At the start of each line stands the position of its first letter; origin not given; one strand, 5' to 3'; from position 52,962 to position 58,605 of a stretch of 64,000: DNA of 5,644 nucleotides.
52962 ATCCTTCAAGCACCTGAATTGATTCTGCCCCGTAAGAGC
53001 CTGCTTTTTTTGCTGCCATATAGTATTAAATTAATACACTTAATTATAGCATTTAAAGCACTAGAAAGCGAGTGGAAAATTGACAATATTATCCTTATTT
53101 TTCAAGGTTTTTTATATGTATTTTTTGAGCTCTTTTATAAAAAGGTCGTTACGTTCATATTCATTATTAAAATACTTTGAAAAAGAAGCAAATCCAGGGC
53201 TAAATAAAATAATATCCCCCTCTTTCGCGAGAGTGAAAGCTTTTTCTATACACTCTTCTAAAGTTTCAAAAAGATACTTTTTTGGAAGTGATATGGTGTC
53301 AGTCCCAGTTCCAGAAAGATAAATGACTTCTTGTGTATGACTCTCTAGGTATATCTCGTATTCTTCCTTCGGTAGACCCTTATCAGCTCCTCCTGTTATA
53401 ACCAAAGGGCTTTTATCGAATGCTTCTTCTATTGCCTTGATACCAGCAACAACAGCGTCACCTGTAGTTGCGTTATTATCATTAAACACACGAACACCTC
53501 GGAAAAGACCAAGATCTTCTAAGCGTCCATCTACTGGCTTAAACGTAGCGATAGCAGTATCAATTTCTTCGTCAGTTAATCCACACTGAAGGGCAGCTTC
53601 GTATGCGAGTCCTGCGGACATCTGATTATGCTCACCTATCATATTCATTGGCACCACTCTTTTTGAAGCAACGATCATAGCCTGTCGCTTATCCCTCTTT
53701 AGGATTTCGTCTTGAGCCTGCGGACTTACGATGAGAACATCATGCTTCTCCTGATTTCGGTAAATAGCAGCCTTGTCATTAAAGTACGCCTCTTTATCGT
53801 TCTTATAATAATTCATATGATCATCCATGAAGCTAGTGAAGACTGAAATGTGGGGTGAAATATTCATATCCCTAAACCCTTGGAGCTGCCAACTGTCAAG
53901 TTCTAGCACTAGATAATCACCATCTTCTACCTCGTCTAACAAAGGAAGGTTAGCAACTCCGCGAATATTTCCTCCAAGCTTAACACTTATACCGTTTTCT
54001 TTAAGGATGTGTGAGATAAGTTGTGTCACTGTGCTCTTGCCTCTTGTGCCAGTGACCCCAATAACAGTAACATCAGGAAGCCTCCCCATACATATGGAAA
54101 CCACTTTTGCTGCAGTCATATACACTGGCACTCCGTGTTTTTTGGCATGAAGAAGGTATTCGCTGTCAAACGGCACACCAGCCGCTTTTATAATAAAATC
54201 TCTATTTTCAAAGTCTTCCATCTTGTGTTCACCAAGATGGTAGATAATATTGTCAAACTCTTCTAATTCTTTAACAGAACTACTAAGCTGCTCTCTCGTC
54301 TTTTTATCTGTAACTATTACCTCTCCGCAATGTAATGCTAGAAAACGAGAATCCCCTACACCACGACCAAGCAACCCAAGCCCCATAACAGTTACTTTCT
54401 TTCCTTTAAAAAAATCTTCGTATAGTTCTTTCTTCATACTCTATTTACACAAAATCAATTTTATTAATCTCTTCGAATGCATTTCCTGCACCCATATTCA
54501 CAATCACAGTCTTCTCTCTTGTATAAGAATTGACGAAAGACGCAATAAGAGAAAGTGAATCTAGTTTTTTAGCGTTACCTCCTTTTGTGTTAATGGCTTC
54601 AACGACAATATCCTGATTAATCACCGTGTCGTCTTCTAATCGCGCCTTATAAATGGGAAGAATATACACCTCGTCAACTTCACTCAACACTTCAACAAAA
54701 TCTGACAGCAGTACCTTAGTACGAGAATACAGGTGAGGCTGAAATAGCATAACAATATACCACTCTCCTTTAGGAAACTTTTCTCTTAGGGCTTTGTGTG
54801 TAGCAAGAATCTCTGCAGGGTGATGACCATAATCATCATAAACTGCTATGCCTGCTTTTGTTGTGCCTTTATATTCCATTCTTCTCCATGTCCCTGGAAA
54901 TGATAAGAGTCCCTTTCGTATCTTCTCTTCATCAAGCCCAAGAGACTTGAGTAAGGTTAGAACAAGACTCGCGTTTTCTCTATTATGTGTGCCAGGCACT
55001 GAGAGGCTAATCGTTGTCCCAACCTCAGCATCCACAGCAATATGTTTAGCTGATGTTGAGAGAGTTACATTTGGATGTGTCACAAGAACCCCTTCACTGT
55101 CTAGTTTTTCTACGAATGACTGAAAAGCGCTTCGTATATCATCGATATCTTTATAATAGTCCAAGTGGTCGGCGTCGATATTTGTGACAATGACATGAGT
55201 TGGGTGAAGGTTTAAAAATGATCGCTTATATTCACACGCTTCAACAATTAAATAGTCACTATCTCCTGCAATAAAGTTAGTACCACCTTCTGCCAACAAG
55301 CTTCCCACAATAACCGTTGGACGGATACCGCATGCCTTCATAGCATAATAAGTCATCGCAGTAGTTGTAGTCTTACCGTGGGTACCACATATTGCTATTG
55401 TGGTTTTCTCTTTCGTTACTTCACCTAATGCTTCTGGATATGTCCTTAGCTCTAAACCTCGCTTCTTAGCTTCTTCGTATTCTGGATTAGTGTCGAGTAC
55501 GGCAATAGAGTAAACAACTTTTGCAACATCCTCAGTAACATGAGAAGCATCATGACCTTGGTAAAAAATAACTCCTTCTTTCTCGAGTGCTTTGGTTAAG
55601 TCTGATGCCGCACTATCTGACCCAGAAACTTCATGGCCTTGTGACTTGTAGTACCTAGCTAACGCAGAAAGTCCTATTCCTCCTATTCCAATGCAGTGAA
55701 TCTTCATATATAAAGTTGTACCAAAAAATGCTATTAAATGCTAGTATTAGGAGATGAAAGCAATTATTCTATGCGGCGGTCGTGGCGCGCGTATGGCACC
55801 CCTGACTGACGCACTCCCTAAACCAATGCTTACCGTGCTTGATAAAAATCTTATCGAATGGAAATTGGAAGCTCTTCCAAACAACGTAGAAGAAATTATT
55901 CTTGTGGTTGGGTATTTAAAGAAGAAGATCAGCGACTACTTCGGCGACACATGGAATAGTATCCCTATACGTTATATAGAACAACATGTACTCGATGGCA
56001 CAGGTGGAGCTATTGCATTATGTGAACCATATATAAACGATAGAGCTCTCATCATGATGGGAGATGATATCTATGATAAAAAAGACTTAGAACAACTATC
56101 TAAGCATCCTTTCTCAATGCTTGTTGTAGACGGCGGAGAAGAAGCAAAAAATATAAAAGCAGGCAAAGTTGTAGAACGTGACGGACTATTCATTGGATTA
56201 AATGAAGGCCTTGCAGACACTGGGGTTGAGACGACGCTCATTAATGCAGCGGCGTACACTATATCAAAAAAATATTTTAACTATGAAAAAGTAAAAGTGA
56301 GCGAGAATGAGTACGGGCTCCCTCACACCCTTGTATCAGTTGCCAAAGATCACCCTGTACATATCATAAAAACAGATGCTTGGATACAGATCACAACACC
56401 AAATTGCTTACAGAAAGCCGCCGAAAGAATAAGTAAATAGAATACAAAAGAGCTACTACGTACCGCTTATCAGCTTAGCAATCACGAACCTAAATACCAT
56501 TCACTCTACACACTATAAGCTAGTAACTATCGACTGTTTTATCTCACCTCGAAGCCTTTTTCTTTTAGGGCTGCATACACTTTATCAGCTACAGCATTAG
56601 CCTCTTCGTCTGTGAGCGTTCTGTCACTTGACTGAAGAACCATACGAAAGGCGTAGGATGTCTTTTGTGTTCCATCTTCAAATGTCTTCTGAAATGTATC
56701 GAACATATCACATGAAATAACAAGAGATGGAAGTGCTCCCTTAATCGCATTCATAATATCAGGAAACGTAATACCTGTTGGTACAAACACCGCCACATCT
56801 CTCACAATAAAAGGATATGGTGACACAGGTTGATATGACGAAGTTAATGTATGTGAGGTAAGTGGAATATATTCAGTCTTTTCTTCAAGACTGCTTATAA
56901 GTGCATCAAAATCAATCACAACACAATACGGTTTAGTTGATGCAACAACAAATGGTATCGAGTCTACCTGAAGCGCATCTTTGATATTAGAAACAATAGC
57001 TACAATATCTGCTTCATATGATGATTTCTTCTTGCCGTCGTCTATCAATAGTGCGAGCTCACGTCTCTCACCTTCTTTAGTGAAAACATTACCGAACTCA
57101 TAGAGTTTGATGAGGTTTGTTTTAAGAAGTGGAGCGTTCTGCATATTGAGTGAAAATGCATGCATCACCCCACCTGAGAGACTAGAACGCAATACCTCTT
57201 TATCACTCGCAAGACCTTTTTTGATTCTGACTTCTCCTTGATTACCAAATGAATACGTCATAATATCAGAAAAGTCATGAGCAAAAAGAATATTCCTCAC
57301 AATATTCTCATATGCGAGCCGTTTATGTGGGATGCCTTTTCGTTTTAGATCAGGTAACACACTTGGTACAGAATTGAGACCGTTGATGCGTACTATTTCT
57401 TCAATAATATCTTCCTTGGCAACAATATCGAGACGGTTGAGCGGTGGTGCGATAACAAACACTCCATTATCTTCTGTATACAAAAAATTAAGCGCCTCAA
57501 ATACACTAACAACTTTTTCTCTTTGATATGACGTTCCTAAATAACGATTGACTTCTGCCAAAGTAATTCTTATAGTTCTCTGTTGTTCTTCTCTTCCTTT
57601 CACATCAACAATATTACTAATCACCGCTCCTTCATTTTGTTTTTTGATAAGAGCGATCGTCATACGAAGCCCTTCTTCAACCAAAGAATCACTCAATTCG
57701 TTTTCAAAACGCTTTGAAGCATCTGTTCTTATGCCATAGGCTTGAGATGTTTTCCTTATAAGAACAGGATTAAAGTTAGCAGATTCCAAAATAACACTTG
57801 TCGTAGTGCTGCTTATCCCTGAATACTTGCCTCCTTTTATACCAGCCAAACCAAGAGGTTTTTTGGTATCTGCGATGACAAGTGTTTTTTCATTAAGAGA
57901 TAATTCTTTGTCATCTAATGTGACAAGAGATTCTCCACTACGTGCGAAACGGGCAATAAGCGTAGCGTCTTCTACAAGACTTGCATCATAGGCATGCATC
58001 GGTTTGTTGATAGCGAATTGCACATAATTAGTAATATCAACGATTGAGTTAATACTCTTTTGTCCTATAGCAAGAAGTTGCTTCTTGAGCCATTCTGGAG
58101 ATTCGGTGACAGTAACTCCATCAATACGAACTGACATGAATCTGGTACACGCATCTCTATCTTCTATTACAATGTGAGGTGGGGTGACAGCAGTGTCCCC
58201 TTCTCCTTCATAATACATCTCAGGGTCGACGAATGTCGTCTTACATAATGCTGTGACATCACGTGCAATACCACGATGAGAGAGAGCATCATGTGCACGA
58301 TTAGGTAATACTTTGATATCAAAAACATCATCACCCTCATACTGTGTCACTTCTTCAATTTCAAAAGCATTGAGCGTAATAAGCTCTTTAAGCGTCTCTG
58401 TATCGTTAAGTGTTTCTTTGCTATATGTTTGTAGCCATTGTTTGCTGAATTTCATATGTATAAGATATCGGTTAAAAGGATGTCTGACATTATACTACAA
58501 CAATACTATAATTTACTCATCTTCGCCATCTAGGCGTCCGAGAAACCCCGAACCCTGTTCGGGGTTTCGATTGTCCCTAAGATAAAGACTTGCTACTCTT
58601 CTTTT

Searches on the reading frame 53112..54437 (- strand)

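Call 58: search_protein_families(library=pfam, proteins=[window:53112-54437:-], max_evalue=0.00001)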
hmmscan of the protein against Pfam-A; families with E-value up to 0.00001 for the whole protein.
window:53112-54437:- (441 aa): 3 families
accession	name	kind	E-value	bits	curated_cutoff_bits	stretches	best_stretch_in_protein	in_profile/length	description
PF08245.18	Mur_ligase_M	-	2.1e-17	64.2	24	1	128-244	1-126/200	Mur ligase middle domain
PF21799.2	MurD-like_N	-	1.7e-07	31.9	27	1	13-105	1-86/88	Mur ligase MurD-like, N-terminal domain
PF02875.26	Mur_ligase_C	-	5.5e-06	27.7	28.4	0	304-414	1-125/127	Mur ligase, glutamate ligase domain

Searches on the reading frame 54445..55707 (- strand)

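Call 58: search_protein_families(library=pfam, proteins=[window:54445-55707:-], max_evalue=0.00001)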
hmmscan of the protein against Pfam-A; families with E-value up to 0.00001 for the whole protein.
window:54445-55707:- (420 aa): 3 families
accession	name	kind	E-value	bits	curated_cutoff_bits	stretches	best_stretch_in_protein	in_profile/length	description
PF01225.30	Mur_ligase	-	1.6e-22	80.1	21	1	2-101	1-94/95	Mur ligase family, catalytic domain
PF08245.18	Mur_ligase_M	-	1.1e-15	58.6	24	1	106-211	1-122/200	Mur ligase middle domain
PF02875.26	Mur_ligase_C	-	5.8e-14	53.4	28.4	1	275-408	1-127/127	Mur ligase, glutamate ligase domain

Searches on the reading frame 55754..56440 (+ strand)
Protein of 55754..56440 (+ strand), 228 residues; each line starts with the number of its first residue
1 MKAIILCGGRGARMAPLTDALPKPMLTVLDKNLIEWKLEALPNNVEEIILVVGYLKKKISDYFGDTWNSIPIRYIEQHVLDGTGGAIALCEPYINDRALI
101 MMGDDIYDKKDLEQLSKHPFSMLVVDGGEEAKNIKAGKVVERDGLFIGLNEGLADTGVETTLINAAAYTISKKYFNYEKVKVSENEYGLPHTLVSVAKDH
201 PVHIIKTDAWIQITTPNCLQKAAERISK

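Call 58: search_protein_families(library=pfam, proteins=[window:55754-56440:+], max_evalue=0.00001)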
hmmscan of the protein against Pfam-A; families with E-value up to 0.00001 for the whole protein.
window:55754-56440:+ (228 aa): 2 families
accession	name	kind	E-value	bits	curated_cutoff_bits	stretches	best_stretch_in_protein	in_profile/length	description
PF00483.29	NTP_transferase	-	6e-18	65.8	21.2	1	2-117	1-122/245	Nucleotidyl transferase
PF12804.13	NTP_transf_3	-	1.2e-07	32.5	27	1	3-115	1-107/160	MobA-like NTP transferase domain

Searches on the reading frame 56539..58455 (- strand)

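Call 58: search_protein_families(library=pfam, proteins=[window:56539-58455:-], max_evalue=0.00001)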
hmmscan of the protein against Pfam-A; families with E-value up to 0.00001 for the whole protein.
window:56539-58455:- (638 aa): 4 families
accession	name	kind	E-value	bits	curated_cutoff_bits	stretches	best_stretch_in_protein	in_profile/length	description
PF03483.22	B3_4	-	1.2e-55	188.2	29.3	1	102-272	1-171/174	B3/4 domain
PF03147.19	FDX-ACB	-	1.6e-19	70.6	31.1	1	545-638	1-94/94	Ferredoxin-fold anticodon binding domain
PF03484.21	B5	-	1.5e-14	54.3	28.6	1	295-359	1-66/67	tRNA synthetase B5 domain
PF17759.6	tRNA_synthFbeta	-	3.8e-10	40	22.4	1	364-504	2-166/214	Phenylalanyl tRNA synthetase beta chain CLM domain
